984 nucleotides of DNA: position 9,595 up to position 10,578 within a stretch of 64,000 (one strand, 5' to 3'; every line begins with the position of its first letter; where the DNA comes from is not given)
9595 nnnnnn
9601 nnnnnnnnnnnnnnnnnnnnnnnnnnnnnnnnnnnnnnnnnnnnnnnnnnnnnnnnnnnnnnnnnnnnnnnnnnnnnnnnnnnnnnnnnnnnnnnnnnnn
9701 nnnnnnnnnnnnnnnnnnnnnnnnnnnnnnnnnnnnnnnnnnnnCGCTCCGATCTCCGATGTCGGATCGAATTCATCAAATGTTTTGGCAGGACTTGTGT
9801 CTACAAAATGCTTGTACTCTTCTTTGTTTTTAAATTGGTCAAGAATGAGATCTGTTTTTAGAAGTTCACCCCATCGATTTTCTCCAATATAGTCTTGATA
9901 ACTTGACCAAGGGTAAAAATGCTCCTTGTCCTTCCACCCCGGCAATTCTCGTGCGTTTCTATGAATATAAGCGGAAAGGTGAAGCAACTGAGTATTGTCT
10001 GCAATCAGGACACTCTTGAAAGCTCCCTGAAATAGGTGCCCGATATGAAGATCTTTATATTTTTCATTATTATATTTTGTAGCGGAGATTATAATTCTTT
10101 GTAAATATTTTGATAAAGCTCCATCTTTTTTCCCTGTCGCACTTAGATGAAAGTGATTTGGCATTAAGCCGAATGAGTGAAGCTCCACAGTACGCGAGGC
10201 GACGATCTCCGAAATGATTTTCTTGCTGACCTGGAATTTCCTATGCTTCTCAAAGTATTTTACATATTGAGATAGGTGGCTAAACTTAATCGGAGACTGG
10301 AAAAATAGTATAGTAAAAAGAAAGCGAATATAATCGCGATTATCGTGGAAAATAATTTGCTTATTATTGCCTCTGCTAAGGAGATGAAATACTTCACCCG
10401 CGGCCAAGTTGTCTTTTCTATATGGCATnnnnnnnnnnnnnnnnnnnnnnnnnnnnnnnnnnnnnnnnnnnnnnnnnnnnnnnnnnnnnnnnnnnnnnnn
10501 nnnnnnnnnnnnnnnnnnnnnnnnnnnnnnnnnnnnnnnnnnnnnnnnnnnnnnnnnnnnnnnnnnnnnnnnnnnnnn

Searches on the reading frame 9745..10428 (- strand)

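Call 60: search_protein_families(library=ncbifam, proteins=[window:9745-10428:-], max_evalue=0.01)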
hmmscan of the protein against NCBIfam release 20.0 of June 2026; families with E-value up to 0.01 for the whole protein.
window:9745-10428:- (228 aa): 1 family
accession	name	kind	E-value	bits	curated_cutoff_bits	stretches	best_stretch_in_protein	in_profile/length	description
NF047646.1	REP_Tyr_transpos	equivalog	1.6e-07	31.3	80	1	56-160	22-132/146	REP-associated tyrosine transposase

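Call 61: search_protein_families(library=pfam, proteins=[window:9745-10428:-], max_evalue=0.01)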
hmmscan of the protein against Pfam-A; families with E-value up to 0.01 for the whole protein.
window:9745-10428:- (228 aa): 1 family
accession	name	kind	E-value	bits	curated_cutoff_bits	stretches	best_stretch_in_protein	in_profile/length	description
PF01797.21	Y1_Tnp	-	2.7e-09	37.6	23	1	59-158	20-121/121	Transposase IS200 like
